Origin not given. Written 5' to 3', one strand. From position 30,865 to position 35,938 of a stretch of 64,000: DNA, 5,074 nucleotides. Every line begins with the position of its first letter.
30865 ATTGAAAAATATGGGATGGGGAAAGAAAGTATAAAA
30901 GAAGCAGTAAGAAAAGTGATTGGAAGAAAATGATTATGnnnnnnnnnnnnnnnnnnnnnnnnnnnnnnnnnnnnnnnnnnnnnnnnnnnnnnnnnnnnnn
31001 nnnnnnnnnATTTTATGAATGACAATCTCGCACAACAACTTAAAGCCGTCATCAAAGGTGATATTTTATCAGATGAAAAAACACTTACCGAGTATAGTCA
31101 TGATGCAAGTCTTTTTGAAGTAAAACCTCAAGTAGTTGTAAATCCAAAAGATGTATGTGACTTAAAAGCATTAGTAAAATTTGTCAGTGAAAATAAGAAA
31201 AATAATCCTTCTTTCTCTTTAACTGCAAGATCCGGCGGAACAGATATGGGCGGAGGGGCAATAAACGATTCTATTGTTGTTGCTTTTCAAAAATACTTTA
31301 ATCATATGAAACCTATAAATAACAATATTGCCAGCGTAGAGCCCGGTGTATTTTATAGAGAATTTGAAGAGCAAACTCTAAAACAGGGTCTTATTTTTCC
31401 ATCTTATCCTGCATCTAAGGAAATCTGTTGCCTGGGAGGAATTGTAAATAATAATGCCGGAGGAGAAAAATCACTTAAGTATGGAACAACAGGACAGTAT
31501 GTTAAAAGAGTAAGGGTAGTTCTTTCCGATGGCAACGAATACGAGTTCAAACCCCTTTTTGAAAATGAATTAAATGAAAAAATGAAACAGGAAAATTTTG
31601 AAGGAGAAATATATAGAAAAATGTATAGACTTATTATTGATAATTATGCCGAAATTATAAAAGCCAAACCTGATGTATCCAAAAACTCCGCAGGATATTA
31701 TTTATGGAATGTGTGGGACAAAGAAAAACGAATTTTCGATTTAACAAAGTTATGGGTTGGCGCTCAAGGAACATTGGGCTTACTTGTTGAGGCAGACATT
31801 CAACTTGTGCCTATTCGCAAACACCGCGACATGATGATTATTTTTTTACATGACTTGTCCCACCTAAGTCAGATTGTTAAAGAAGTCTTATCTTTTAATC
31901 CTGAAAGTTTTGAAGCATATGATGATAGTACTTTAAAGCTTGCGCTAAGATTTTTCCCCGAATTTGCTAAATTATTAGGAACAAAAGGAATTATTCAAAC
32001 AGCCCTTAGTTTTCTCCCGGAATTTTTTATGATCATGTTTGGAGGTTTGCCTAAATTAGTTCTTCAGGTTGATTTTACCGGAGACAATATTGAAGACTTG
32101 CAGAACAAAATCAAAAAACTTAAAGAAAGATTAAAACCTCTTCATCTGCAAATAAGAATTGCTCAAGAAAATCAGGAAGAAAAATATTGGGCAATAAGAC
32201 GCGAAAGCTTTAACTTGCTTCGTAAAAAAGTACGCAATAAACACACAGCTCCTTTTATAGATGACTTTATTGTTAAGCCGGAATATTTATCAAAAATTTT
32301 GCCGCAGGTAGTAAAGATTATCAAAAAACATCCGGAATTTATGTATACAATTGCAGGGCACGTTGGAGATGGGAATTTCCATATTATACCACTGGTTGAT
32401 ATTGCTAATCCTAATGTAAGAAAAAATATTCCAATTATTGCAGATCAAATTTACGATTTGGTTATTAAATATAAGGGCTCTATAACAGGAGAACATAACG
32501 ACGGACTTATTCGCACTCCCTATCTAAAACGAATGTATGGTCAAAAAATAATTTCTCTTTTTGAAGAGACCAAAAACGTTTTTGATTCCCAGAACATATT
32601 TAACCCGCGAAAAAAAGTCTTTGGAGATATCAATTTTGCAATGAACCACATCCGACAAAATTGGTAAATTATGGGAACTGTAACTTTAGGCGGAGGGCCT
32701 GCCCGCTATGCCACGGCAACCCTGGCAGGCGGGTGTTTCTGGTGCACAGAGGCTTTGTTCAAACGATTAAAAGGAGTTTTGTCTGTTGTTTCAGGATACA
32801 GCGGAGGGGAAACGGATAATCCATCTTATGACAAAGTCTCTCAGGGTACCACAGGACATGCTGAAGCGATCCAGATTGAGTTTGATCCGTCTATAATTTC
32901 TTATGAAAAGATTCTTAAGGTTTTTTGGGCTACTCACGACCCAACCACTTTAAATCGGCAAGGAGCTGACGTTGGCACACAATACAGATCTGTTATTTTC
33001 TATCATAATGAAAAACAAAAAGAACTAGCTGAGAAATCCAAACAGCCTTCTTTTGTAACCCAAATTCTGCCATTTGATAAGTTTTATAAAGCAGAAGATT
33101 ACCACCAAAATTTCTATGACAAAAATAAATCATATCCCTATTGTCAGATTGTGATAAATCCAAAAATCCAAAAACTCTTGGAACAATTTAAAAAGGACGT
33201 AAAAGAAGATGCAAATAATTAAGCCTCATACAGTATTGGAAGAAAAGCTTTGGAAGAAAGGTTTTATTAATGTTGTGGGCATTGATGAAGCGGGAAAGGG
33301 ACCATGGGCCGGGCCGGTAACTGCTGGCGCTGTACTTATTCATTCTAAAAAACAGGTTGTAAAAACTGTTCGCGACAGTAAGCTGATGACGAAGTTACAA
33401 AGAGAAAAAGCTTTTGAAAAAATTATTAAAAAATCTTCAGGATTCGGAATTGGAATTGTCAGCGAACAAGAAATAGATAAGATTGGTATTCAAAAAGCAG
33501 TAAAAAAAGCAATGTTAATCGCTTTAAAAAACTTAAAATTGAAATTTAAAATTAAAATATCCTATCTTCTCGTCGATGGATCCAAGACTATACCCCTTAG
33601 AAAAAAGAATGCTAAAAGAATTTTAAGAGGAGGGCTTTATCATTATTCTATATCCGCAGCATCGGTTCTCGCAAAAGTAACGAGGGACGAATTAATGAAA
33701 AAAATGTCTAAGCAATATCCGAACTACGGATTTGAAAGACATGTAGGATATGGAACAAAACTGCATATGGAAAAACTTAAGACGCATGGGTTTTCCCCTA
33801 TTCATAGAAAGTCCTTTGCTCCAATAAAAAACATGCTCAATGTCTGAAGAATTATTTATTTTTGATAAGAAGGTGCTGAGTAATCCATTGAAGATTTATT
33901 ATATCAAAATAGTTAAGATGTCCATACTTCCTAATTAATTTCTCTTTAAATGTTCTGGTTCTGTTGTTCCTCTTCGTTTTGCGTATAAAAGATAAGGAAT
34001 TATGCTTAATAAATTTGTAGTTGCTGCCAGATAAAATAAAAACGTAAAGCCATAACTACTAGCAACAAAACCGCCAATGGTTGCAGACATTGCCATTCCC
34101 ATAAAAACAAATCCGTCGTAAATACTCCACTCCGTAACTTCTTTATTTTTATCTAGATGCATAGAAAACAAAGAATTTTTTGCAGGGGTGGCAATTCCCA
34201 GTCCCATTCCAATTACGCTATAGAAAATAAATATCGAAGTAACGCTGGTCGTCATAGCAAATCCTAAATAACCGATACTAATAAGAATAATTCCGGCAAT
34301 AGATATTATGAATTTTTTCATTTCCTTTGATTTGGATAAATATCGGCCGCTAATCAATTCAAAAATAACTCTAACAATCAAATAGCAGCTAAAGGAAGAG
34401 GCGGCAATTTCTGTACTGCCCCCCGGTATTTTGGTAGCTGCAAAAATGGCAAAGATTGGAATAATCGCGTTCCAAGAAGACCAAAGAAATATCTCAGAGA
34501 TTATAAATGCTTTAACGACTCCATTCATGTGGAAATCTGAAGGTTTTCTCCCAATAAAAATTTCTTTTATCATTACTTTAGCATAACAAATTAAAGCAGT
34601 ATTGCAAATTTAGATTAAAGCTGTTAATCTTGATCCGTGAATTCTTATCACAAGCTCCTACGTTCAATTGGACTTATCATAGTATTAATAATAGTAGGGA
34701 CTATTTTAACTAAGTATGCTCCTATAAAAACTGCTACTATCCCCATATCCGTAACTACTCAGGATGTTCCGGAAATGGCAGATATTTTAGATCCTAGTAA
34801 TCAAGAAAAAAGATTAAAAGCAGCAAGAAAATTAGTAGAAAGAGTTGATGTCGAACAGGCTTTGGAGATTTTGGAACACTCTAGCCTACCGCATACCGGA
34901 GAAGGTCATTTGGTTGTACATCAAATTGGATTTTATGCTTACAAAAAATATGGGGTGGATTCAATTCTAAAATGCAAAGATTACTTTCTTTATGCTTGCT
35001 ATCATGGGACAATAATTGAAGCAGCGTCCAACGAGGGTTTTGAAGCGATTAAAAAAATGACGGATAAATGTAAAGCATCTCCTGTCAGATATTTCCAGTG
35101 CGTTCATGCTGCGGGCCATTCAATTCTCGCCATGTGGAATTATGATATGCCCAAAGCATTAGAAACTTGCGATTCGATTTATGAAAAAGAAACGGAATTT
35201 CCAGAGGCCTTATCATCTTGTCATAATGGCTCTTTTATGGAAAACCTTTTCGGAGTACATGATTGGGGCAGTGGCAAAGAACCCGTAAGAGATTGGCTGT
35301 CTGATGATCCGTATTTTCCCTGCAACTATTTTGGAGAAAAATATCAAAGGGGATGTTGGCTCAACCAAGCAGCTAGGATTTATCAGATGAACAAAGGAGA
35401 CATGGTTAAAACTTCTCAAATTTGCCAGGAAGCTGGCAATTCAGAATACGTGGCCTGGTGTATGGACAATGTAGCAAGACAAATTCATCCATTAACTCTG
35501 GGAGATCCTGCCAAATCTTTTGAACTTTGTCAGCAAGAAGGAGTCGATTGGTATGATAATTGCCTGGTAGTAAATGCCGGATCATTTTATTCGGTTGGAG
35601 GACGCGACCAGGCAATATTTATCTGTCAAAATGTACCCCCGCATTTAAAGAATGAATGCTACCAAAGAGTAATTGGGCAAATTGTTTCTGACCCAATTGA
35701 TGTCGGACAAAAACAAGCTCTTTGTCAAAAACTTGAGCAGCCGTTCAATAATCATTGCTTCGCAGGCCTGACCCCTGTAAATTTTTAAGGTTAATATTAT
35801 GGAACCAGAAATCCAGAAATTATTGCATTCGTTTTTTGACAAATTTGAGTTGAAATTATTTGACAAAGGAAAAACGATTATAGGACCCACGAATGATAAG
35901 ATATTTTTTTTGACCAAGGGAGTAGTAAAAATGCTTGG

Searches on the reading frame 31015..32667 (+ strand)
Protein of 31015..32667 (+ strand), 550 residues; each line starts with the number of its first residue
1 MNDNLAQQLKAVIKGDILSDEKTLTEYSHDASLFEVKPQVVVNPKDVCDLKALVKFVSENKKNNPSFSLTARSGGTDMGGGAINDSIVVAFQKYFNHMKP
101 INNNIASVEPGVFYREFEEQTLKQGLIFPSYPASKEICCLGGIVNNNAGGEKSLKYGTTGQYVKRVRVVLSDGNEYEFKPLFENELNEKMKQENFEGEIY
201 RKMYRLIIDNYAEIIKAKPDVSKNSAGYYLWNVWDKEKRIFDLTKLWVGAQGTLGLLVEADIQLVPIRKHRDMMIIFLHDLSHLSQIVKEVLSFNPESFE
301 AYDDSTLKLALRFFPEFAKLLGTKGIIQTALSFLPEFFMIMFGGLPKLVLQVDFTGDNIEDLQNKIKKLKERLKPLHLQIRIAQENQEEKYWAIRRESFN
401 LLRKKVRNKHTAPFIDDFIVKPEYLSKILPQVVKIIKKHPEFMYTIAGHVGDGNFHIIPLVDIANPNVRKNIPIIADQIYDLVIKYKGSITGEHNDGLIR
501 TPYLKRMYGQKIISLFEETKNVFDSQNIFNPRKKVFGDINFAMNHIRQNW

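Call 79: search_protein_families(library=pfam, proteins=[window:31015-32667:+], max_evalue=0.001)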
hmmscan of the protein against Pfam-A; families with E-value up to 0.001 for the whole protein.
window:31015-32667:+ (550 aa): 2 families
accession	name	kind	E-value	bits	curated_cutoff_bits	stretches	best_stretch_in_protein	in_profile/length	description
PF02913.24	FAD-oxidase_C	-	4.1e-39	135.2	21.2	1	269-533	3-247/248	FAD linked oxidases, C-terminal domain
PF01565.28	FAD_binding_4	-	5.9e-28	97.7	26.4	1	38-175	1-135/139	FAD binding domain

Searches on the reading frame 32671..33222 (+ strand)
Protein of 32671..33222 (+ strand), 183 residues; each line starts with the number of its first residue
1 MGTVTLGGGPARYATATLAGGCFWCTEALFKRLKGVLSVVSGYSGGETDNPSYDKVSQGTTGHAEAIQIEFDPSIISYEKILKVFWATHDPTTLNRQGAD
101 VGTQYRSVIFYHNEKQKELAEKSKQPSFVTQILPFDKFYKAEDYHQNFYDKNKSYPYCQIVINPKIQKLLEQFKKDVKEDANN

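Call 79: search_protein_families(library=pfam, proteins=[window:32671-33222:+], max_evalue=0.001)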
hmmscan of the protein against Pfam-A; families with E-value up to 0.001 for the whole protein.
window:32671-33222:+ (183 aa): 1 family
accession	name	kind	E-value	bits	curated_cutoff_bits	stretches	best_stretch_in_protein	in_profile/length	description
PF01625.27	PMSR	-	1.8e-62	210.5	23.7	1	15-159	1-153/153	Peptide methionine sulfoxide reductase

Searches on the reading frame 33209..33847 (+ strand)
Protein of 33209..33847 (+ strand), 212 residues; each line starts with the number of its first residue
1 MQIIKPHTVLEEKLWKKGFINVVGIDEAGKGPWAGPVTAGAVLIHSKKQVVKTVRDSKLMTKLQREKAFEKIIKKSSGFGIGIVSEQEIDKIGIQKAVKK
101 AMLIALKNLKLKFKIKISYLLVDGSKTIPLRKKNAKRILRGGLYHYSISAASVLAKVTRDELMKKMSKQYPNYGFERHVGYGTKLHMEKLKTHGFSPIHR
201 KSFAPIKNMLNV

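Call 79: search_protein_families(library=pfam, proteins=[window:33209-33847:+], max_evalue=0.001)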
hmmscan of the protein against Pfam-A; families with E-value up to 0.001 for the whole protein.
window:33209-33847:+ (212 aa): 1 family
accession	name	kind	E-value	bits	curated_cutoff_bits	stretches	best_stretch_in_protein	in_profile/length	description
PF01351.25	RNase_HII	-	8.2e-31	107.9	25.8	1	23-204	1-197/199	Ribonuclease HII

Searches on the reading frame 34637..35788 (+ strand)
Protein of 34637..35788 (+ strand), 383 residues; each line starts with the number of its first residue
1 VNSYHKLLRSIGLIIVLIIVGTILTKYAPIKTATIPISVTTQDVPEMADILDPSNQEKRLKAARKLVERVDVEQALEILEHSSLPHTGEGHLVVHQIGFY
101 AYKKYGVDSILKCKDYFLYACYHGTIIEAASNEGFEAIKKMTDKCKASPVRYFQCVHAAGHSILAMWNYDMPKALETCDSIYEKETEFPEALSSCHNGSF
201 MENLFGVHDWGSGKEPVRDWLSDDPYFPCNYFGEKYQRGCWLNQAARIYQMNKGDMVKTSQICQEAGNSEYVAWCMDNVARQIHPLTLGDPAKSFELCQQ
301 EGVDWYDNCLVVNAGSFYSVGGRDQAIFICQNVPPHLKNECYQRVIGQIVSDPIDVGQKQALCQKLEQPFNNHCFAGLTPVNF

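Call 3: search_protein_families(library=pfam, proteins=[window:34637-35788:+], max_evalue=1)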
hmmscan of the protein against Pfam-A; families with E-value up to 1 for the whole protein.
window:34637-35788:+ (383 aa): 0 families

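Call 4: search_protein_families(library=ncbifam, proteins=[window:34637-35788:+], max_evalue=1)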
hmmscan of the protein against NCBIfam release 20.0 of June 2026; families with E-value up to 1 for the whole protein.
window:34637-35788:+ (383 aa): 0 families

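Call 28: find_homologous_proteins(query=window:34637-35788:+, max_evalue=0.001)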
Query window:34637-35788:+ (383 aa): 352 proteins with E <= 0.001 among 2027 candidates; the best 120 are listed.
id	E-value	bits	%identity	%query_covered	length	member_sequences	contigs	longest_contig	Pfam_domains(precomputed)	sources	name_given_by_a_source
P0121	4.8e-240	814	89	100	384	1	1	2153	-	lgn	-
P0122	1.5e-235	799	86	100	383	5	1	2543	-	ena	-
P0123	9.4e-235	797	86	100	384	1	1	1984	-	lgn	-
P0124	4.7e-234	794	86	100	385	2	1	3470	-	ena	-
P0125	2.0e-228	776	86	97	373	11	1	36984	-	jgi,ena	-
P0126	1.4e-224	763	84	99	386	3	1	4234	-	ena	-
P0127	9.3e-223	757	83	99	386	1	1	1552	-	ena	-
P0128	3.2e-222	756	81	100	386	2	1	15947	-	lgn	-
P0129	8.4e-221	751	83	97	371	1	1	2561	-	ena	-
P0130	8.8e-221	751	83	97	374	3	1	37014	-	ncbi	ncbi:MAG: hypothetical protein AAB600_04235 [Patescibacteria group bacterium]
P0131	1.4e-220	750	85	93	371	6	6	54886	-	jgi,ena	-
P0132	1.9e-220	750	83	96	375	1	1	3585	-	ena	-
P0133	1.4e-219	747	82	97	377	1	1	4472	-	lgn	-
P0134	8.0e-219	744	81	99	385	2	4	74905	-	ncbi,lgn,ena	-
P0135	8.2e-218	741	83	96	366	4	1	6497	-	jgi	-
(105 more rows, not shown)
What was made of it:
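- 34637..35788 (+): Gene B, 383 aa: N-terminal TM anchor, linker and one Cys/His domain (residues about 76-378). 352 homologues, the best 120 at 70-89% identity, all unnamed or 'hypothetical' (call 28).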

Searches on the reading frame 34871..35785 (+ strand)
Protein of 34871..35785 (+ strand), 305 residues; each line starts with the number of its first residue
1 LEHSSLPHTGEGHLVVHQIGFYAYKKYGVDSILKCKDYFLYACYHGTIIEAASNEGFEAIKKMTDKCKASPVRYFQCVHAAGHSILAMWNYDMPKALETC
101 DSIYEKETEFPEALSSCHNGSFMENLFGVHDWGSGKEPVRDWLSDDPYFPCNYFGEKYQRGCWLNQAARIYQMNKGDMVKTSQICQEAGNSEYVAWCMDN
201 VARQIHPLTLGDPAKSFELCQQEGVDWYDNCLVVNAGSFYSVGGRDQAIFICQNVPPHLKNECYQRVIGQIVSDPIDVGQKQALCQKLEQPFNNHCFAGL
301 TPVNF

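Call 49: search_protein_representatives(alignment_id=A3)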
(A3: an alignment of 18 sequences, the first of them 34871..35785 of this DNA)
Query: 18 sequences, 298 profile positions. Proteins with E-value up to 0.001 (for the whole library): 6210; up to 1e-10: 4577; up to 1e-30: 1245. The best 150 are listed.
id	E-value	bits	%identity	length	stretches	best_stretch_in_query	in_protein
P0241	4.4e-258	870.2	-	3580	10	14-295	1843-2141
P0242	9.9e-182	619.5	-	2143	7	12-295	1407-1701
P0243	1.5e-157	540.1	-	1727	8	14-295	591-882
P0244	1.3e-156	537.0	-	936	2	11-294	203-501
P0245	1.2e-153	527.3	-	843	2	12-297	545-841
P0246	1.9e-135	467.5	-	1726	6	14-201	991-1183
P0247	1.0e-134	465.1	-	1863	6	12-295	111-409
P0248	2.6e-117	408.0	-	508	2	5-295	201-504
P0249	2.1e-115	401.7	-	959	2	3-273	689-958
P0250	3.2e-114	397.9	-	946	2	5-297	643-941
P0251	9.8e-113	393.0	-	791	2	5-296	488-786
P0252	9.6e-111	386.5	-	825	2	10-270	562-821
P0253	2.4e-110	385.2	-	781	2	7-296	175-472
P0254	1.0e-107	376.5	-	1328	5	11-294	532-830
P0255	3.0e-107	375.0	-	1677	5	12-296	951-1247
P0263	5.7e-97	341.2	-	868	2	10-290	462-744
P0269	5.3e-87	308.5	-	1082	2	12-294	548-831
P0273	4.5e-83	295.6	-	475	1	3-276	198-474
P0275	1.6e-81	290.5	-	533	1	10-297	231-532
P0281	6.8e-75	268.8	-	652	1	10-288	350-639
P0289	7.3e-71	255.5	-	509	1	7-296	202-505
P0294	3.6e-68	246.7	-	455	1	7-274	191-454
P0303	1.4e-64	234.9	-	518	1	2-296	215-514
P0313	8.0e-63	229.1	-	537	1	12-297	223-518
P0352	7.8e-57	209.5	-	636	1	8-295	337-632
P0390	3.4e-52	194.2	-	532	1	11-295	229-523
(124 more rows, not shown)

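Call 50: search_protein_families(library=pfam, proteins=[P0241, P0242, P0243, P0254, P0249], max_evalue=0.01)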
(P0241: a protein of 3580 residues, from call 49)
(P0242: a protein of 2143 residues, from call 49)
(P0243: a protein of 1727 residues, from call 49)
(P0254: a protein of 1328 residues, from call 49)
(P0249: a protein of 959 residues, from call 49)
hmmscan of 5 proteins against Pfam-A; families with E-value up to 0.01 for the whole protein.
P0241 (3580 aa): 4 families
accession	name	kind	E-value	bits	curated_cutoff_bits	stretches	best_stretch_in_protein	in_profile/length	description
PF00933.27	Glyco_hydro_3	-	6e-61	207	27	1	3093-3402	2-315/316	Glycosyl hydrolase family 3 N terminal domain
PF01816.23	LRV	-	4.5e-10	39.7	21.6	1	3438-3463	1-26/26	Leucine rich repeat variant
PF02985.28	HEAT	-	0.00026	21.4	23.5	0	3427-3446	3-22/31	HEAT repeat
PF13646.12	HEAT_2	-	0.00091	19.9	27.7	0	3505-3566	3-74/88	HEAT repeats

P0242 (2143 aa): 0 families

P0243 (1727 aa): 0 families

P0254 (1328 aa): 0 families

P0249 (959 aa): 3 families
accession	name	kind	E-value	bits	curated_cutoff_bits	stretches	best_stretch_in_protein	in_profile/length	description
PF13473.12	Cupredoxin_1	-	1.1e-18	67.5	27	2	9-116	2-104/104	Cupredoxin-like domain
PF00127.26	Copper-bind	-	0.00033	21.4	21.2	0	539-611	14-89/99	Copper binding proteins, plastocyanin/azurin family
PF07732.21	Cu-oxidase_3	-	0.0092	16.5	21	0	30-117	15-115/119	Multicopper oxidase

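Call 51: search_protein_families(library=pfam, proteins=[P0248, P0273, P0275, P0289, P0294, P0303, P0313, P0281, P0352, P0250], max_evalue=0.01)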
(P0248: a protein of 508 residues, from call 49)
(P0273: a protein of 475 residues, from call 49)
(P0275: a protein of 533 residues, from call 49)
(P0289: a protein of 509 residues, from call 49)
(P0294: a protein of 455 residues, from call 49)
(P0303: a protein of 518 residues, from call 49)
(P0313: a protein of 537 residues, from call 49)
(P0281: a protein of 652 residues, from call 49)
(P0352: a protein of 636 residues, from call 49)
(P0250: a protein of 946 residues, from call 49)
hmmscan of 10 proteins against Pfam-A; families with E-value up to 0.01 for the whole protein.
P0248 (508 aa): 0 families

P0273 (475 aa): 2 families
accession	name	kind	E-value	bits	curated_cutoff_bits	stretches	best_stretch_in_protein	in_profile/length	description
PF13473.12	Cupredoxin_1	-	6.5e-07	29.8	27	1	8-115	3-104/104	Cupredoxin-like domain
PF10380.14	CRF1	-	0.0099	16.6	25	0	81-116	25-60/122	Transcription factor CRF1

P0275 (533 aa): 1 family
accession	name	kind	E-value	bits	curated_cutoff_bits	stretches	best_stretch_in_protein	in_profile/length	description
PF13473.12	Cupredoxin_1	-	2e-09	37.8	27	1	8-114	3-104/104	Cupredoxin-like domain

P0289 (509 aa): 0 families

P0294 (455 aa): 1 family
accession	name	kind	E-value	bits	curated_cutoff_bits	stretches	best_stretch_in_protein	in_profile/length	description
PF13473.12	Cupredoxin_1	-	8.2e-08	32.7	27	1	15-119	6-104/104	Cupredoxin-like domain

P0303 (518 aa): 1 family
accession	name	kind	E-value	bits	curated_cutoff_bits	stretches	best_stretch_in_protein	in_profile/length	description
PF13473.12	Cupredoxin_1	-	0.00025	21.5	27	1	30-129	10-103/104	Cupredoxin-like domain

P0313 (537 aa): 0 families

P0281 (652 aa): 2 families
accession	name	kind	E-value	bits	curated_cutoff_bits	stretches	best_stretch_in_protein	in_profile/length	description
PF13385.13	Laminin_G_3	-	9.1e-19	68.5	27.6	1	98-287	1-151/151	Concanavalin A-like lectin/glucanases superfamily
PF16355.11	DUF4982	-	0.0071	16.7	23.9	0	210-239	12-41/61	Domain of unknown function (DUF4982)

P0352 (636 aa): 0 families

P0250 (946 aa): 1 family
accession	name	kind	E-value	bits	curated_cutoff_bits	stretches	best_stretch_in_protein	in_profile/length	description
PF13473.12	Cupredoxin_1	-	0.0009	19.7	27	1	136-172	17-55/104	Cupredoxin-like domain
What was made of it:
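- On Pfam Cupredoxin_1 (PF13473): Relatives with the same variant domain pass: P0249 67.5, P0275 37.8, P0294 32.7 and P0273 29.8 bits (calls 50, 51).
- Multi-copy giants with up to 10 domains, and fusions to GH3, LRV/HEAT and Laminin_G_3, look like modular surface proteins (calls 49-51).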

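Call 59: list_cluster_members(proteins=[P0241, P0242, P0243, P0244, P0249, P0281, P0263, P0269, P0254, P0390])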
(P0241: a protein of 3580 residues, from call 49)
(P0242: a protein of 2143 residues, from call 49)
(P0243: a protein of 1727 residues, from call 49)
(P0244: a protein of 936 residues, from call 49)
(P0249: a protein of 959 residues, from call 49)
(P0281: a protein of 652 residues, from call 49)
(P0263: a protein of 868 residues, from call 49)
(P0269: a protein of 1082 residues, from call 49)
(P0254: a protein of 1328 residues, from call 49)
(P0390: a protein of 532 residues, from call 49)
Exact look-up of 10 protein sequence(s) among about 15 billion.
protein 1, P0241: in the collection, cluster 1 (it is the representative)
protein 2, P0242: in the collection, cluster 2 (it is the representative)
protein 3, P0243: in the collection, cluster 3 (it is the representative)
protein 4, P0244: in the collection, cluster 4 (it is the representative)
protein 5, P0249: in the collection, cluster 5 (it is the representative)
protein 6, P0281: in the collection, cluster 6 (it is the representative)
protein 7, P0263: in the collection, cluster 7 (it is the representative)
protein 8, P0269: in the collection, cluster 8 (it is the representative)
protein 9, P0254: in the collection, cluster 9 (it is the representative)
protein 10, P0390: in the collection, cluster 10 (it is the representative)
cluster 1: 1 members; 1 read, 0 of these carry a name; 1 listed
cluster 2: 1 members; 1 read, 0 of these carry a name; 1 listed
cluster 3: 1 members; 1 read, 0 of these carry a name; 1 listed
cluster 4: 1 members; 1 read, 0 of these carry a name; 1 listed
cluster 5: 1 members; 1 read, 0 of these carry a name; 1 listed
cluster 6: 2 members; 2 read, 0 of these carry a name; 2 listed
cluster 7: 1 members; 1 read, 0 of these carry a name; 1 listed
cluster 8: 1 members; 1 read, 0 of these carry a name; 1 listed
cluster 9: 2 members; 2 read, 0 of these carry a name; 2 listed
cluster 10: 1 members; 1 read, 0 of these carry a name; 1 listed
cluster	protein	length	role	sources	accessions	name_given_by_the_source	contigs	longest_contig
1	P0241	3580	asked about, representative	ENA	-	-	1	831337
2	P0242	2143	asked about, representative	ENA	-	-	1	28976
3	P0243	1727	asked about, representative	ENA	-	-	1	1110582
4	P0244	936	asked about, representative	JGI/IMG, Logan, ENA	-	-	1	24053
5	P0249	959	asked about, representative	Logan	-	-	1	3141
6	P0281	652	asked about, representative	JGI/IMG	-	-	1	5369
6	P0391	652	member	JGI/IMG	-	-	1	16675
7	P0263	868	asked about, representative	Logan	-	-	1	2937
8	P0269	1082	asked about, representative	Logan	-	-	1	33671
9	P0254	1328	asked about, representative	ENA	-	-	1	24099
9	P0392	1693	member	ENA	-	-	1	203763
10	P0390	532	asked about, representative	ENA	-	-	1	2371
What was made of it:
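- Tried and rejected: Cluster look-ups returned no names or taxonomy (call 59).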

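Call 60: find_related_loci(query=A3, collection=genome_contigs, flank=6000)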
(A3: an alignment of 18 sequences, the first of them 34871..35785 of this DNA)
Query A3 (305 aa) in genome_contigs; peptide patterns used: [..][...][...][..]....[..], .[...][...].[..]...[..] (x = any residue, [..] = any of these).
199 stretches matched a pattern; 169 encode a relative of the query (tblastn E <= 1e-3); the best 80 are kept; 80 distinct loci.
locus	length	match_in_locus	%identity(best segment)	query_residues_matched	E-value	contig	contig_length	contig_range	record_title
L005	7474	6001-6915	88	1-305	0e+0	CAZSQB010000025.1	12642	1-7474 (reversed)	MAG TPA_asm: uncultured Gammaproteobacteria bacterium isolate SRP269290_co3_983 genome assembly, contig: NODE_5967_lengt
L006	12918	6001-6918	86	1-305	0e+0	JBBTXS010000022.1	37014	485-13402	MAG: Patescibacteria group bacterium isolate H51-bin091_1 H51_bin091_1_000000000022, whole genome shotgun sequence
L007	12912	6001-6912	84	1-304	0e+0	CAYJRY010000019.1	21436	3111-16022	MAG TPA_asm: uncultured Gammaproteobacteria bacterium isolate ERP125453_co1_466 genome assembly, contig: NODE_2339_lengt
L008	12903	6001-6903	85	1-301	0e+0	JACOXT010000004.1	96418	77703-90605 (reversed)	MAG: Candidatus Levyibacteriota bacterium isolate NC_groundwater_160_Ag_S-0.1um_36_20 S4_GD2017_2_S1_scaffold_232, whole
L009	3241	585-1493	84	1-303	0e+0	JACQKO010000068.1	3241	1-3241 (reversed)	MAG: Candidatus Levyibacteriota bacterium isolate NC_groundwater_1179_Ag_S-0.1um_40_84 S_p1_S3_coassembly_k141_1861933,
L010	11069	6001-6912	82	1-304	0e+0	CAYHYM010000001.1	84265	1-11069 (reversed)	MAG TPA_asm: uncultured Gammaproteobacteria bacterium isolate ERP119705_co17_338 genome assembly, contig: NODE_191_lengt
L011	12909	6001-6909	82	1-303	3e-180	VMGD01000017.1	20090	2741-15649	MAG: Microgenomates group bacterium Gr01-1014_7 G01um10147_scaffold_789, whole genome shotgun sequence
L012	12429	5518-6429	81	1-304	6e-180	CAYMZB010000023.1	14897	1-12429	MAG TPA_asm: uncultured Gammaproteobacteria bacterium isolate binchicken_co203_489 genome assembly, contig: k141_2771183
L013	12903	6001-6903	82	1-300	9e-178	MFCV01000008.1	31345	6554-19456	MAG: Candidatus Daviesbacteria bacterium RIFCSPHIGHO2_02_FULL_36_13 rifcsphigho2_02_scaffold_1835, whole genome shotgun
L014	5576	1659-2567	81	1-303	0e+0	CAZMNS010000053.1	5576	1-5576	MAG TPA_asm: uncultured Gammaproteobacteria bacterium isolate binchicken_co38_1180 genome assembly, contig: NODE_30561_l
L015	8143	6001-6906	82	1-301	1e-177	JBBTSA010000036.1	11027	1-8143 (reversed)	MAG: Patescibacteria group bacterium isolate H51-bin048_1 H51_bin048_1_000000000036, whole genome shotgun sequence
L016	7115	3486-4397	81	1-304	3e-178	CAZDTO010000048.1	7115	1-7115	MAG TPA_asm: uncultured Gammaproteobacteria bacterium isolate binchicken_co38_474 genome assembly, contig: NODE_22295_le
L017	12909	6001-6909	80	1-303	3e-177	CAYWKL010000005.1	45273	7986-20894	MAG TPA_asm: uncultured Gammaproteobacteria bacterium isolate binchicken_co38_1283 genome assembly, contig: NODE_1752_le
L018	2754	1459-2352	81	1-298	0e+0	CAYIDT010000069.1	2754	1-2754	MAG TPA_asm: uncultured Gammaproteobacteria bacterium isolate ERP119705_co1_249 genome assembly, contig: NODE_82012_leng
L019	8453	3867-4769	79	1-301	3e-175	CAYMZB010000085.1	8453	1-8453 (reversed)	MAG TPA_asm: uncultured Gammaproteobacteria bacterium isolate binchicken_co203_489 genome assembly, contig: k141_1569268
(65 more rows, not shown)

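Call 73: search_solved_structures(query=A3, max_evalue=10, show_alignments=3)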
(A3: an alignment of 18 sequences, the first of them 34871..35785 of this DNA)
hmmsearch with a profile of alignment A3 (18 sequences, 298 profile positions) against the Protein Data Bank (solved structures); distinct sequences matched with E-value up to 10: 0.
